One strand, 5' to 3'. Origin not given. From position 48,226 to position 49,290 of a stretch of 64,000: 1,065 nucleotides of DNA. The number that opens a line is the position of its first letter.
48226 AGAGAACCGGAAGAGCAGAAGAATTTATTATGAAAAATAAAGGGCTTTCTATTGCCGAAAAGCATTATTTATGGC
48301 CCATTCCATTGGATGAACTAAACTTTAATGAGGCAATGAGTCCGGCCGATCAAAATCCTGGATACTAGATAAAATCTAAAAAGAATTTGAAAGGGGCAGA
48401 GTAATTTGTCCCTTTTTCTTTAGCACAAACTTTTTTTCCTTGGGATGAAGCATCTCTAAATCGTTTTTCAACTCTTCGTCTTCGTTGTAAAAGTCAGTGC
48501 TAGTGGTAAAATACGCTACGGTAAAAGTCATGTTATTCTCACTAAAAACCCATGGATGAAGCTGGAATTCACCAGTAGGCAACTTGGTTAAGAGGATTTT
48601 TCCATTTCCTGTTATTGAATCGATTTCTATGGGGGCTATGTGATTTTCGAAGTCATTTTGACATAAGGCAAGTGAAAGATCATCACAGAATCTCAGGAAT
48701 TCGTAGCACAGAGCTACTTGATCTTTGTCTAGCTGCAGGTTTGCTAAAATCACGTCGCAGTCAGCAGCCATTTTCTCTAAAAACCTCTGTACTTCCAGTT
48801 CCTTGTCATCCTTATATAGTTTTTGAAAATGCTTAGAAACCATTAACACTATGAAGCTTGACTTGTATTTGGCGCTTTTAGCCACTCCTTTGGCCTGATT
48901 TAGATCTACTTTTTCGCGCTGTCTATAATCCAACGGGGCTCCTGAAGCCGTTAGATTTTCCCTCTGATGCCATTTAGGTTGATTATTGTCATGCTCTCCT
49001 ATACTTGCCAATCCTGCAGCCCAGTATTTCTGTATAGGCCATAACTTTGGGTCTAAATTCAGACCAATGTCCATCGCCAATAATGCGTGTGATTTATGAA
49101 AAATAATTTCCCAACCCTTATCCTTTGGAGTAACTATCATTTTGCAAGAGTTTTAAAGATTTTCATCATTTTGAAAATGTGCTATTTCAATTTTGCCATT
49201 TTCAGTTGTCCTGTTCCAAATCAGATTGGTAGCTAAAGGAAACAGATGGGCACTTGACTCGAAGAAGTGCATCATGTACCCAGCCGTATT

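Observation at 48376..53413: Stand-alone four-gene amino-acid-modifying operon: SbnA-like synthase, CreE-like flavoenzyme, fold-III PLP decarboxylase and DUF3891, with no SbnB, CreD or synthetase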

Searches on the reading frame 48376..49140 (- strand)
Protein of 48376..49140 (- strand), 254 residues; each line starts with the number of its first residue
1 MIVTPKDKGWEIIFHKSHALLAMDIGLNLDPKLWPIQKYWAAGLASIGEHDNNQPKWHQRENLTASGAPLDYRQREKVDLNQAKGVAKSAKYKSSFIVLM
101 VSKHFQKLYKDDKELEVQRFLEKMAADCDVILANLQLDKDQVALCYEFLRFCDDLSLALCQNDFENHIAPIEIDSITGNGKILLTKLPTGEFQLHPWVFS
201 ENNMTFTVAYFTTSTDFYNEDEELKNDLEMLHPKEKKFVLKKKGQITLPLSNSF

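Call 3: search_protein_families(library=pfam, proteins=[window:48376-49140:-], max_evalue=0.01)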
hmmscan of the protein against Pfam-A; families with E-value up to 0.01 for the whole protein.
window:48376-49140:- (254 aa): 1 family
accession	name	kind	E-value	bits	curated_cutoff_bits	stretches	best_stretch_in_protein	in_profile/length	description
PF13030.11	DUF3891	-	4.1e-39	135.1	24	1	1-210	1-214/219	Protein of unknown function (DUF3891)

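Call 4: search_protein_families(library=ncbifam, proteins=[window:48376-49140:-], max_evalue=0.01)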
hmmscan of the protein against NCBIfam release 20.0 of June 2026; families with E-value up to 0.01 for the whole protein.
window:48376-49140:- (254 aa): 0 families

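Call 17: search_solved_structures(query=window:48376-49140:-, max_evalue=10)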
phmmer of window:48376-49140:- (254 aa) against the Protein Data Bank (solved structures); distinct sequences matched with E-value up to 10: 1.
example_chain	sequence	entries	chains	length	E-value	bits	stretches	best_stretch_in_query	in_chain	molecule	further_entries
6j5c_A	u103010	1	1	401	0.64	12.8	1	22-72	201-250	Envelope protein E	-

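Call 32: find_homologous_proteins(query=window:48376-49140:-)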
Query window:48376-49140:- (254 aa): 35 proteins with E <= 0.001 among 468 candidates.
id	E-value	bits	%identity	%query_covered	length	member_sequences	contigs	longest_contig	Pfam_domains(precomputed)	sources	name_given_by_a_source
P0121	7.4e-147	506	86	99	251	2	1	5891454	PF13030.12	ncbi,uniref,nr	ncbi:DUF3891 family protein [Algoriphagus sp. NG3]|uniref:DUF3891 family protein n=1 Tax=Algoriphagu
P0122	1.1e-111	390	69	96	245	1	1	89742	PF13030.12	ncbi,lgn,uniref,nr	ncbi:DUF3891 family protein [Algoriphagus chordae]|uniref:Uncharacterized protein DUF3891 n=1 Tax=Al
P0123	2.8e-109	383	66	98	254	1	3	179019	PF13030.12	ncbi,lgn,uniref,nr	ncbi:DUF3891 family protein [Algoriphagus antarcticus]|uniref:Uncharacterized protein DUF3891 n=1 Ta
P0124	1.5e-108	380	67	96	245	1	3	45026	PF13030.12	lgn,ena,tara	tara:strand:- start:376 stop:1113 length:738 start_codon:yes stop_codon:yes gene_type:complete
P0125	2.2e-108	380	66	96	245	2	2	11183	PF13030.12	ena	-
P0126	8.4e-108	378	68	97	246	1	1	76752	PF13030.12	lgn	-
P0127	1.4e-107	377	65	98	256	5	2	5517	PF13030.12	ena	-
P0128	7.8e-107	375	68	96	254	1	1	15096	PF13030.12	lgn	-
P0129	1.9e-105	370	65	96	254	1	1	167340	PF13030.12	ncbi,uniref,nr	ncbi:hypothetical protein J2X69_003414 [Algoriphagus sp. 4150]|uniref:DUF3891 family protein n=1 Tax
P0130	2.2e-103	363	69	87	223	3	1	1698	PF13030.12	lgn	-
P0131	3.6e-99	349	63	98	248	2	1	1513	PF13030.12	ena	-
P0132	5.9e-99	349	64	95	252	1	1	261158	PF13030.12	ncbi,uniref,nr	ncbi:DUF3891 family protein [Algoriphagus sp. AGSA1]|uniref:DUF3891 family protein n=1 Tax=Algoripha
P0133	4.8e-97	342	99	61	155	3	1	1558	PF13030.12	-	-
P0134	6.9e-89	316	57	95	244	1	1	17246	PF13030.12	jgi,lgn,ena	-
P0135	5.7e-77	277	52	95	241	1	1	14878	PF13030.12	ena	-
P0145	1.5e-72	262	51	95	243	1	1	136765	PF13030.12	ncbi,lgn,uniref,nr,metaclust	ncbi:DUF3891 family protein [Algoriphagus terrigena]|uniref:DUF3891 family protein n=1 Tax=Algoripha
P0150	2.1e-67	245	49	95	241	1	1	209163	PF13030.12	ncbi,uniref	ncbi:hypothetical protein GCM10009119_38040 [Algoriphagus jejuensis]|uniref:DUF3891 family protein n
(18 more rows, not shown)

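Call 33: find_encoding_contigs(protein=P0145, flank=8000, max_places=1)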
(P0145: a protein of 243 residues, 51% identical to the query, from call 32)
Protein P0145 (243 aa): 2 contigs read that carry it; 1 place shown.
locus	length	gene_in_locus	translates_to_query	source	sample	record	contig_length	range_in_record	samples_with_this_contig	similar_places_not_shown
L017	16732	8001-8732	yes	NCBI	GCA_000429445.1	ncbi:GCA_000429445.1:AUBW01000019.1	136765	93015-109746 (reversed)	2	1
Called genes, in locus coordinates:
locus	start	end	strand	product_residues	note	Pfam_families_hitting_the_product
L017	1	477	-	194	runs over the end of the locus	PF13328:HD_4 (weak), PF01966:HD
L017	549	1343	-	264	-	PF00106:adh_short, PF08659:KR, PF13561:adh_short_C2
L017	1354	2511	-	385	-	PF08240:ADH_N, PF00107:ADH_zinc_N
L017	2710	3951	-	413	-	PF00999:Na_H_Exchanger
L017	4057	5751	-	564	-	PF02776:TPP_enzyme_N, PF00205:TPP_enzyme_M, PF02775:TPP_enzyme_C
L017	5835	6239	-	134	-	-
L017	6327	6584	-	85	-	-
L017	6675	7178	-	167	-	PF05974:DUF892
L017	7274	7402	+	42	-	-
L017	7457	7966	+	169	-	PF02464:CinA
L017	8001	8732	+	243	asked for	PF13030:DUF3891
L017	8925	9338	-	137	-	PF00072:Response_reg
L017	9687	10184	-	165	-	-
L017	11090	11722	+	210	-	PF00440:TetR_N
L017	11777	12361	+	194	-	PF04229:GrpB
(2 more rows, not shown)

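Call 34: find_encoding_contigs(protein=P0150, flank=8000, max_places=1)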
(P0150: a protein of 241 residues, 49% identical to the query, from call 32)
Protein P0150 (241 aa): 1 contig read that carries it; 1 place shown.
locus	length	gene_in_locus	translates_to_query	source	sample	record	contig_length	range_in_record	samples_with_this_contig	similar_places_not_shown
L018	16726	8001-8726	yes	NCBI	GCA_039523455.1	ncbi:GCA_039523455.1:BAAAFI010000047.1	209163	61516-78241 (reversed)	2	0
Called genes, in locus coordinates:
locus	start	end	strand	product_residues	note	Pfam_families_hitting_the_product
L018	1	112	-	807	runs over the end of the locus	PF13298:LigD_N, PF01068:DNA_ligase_A_M, PF04679:DNA_ligase_A_C, PF21686:LigD_Prim-Pol, PF01896:DNA_primase_S (faint)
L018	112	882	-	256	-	PF02735:Ku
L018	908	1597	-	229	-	PF04239:DUF421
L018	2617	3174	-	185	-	PF13328:HD_4 (weak), PF01966:HD (weak)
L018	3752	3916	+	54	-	-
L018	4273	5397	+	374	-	PF21088:MS_channel_1st, PF00924:MS_channel_2nd, PF21082:MS_channel_3rd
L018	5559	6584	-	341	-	PF05359:DUF748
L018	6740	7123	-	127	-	-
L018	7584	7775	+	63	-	PF05532:CsbD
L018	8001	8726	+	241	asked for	PF13030:DUF3891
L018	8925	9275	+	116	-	-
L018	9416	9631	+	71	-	-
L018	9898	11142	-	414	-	PF00999:Na_H_Exchanger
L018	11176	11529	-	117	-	-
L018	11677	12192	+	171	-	-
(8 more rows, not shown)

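Call 76: predict_structure(alignment_id=A2)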
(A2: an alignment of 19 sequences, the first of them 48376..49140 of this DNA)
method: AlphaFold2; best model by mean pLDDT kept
length: 254 residues; sequences in the alignment: 19
mean_pLDDT: 90.5   pTM: 0.87
mean pLDDT of the five models: 90.5, 90.5, 90.2, 89.3, 88.8
residues with pLDDT >= 90: 202; 70-90: 33; 50-70: 12; < 50: 7
segments of 3 or more residues with pLDDT < 50: 248-254
pLDDT, mean of each block of 10 residues (from residue 1): 94 94 97 94 92 80 94 88 90 94 93 95 96 97 95 95 73 89 92 93 96 97 95 96 65 41
secondary structure, 60 per line:
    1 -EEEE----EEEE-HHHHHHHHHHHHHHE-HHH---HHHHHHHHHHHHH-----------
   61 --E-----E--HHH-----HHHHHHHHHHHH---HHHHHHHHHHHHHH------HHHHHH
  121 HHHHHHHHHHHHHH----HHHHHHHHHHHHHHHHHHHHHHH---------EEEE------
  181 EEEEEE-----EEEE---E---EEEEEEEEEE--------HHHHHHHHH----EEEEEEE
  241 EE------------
elements in order: E2-5 E10-13 H15-28 H37-49 H80-91 H95-108 H115-134 H139-161 E171-174 E181-186 E192-195 E203-212 H221-229 E234-242

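Call 80: fold_search(model_id=the predicted structure, library=pdb)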
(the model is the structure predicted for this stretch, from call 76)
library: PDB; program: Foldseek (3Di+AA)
matches with E <= 10: 330; with E <= 0.001: 0
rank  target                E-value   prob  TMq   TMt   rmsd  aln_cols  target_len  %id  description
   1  5l0c_B                3.4e-01  0.10  0.16  0.21  17.1       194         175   11  Human metavinculin (residues 959-1134) in complex with PIP2 (released 2016-08-31)
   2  2fiy_A                3.4e-01  0.08  0.17  0.16  15.4       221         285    8  The crystal structure of the FdhE protein from Pseudomonas aeruginosa (released 2006-02-14)
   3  4pr9_B                4.9e-01  0.08  0.16  0.21  17.3       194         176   11  Human Vinculin (residues 891-1066) in complex with PIP (released 2014-12-10)
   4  8f6e_A                5.8e-01  0.04  0.13  0.12  20.3       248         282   10  Cryo-EM structure of a Zinc-loaded wild-type YiiP-Fab complex (released 2023-02-08)
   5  5l0j_A                6.1e-01  0.08  0.15  0.19  15.3       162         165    9  Human vinculin R903Q, D907R, R910T mutant(residues 891-1066) (released 2016-08-31)
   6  8f6k_A                6.1e-01  0.04  0.13  0.12  19.9       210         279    9  Cryo-EM structure of a Zinc-loaded H263A/D287A mutant of the YiiP-Fab complex (released 2023-02-08)
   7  7w0a_A                6.8e-01  0.13  0.20  0.04  14.6       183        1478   14  dmDicer2-LoqsPD-dsRNA Dimer status (released 2022-04-27)
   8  1rke_B                6.8e-01  0.07  0.14  0.19  16.5       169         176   12  Human vinculin head (1-258) in complex with human vinculin tail (879-1066) (released 2004-01-13)
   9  9cgi_A                6.8e-01  0.04  0.14  0.04  22.9       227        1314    9  Cryo-EM structure of the Nipah Virus polymerase (L) protein in complex with the tetrameric phosphoprotein (P) (released 2024-09-18)
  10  3eb8_A                6.8e-01  0.04  0.14  0.11  15.4       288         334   10  VirA (released 2008-09-30)
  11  8f6j_A                7.2e-01  0.04  0.14  0.12  20.2       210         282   11  Cryo-EM structure of a Zinc-loaded D287A mutant of the YiiP-Fab complex (released 2023-02-08)
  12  5c22_A                7.2e-01  0.03  0.12  0.12  29.2       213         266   11  Crystal structure of Zn-bound HlyD from E. coli (released 2016-02-17)
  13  5c22_B                7.6e-01  0.03  0.12  0.12  29.5       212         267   12  Crystal structure of Zn-bound HlyD from E. coli (released 2016-02-17)
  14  8bz6_B                8.1e-01  0.04  0.14  0.08  14.6       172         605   12  Crystal structure of the L. monocytogenes RmlT in complex with UDP-glucose (released 2023-12-27)
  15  6nrl                  8.6e-01  0.14  0.21  0.26  21.8       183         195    9  X-ray structure of H6N6-NS1 delta(80-84) R38A K41A E71G mutant (released 2019-07-31)
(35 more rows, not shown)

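Call 81: search_protein_families(library=pfam, alignment_id=A2, max_evalue=5)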
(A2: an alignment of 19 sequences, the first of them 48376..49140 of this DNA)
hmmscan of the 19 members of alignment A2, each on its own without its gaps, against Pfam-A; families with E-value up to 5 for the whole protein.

A. member 1, window:48376-49140:- (254 aa): 1 family
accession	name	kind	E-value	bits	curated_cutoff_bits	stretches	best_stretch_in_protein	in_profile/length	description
PF13030.11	DUF3891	-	4.1e-39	135.1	24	1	1-210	1-214/219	Protein of unknown function (DUF3891)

B. families by the number of members that match (of 19 scanned): 13 families
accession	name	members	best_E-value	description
PF13030.11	DUF3891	19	2.7e-59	Protein of unknown function (DUF3891)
PF20553.4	Methyltransf_35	1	0.023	Putative O-methyltransferase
PF02114.22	Phosducin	1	0.031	Phosducin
PF17027.11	Bromo_TP_like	1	0.032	Histone-fold protein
PF01921.24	tRNA-synt_1f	1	0.038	tRNA synthetases class I (K)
PF10157.14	BORCS6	1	0.095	BLOC-1-related complex sub-unit 6 C-terminal helix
PF06188.17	HrpE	1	0.1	HrpE/YscL/FliH and V-type ATPase subunit E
PF16967.11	TcfC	1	0.14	E-set like domain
PF21183.3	HAT1_C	1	0.14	Histone acetyltransferase type B catalytic subunit, C-terminal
PF19064.5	DUF5760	1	0.16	Family of unknown function (DUF5760)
PF22161.1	Mre11_C_bact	1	0.16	Mre11 C-terminal domain, bacteria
PF03968.19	LptD_N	1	0.2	LptA/(LptD N-terminal domain) LPS transport protein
PF17282.7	DUF5347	1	0.47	Family of unknown function (DUF5347)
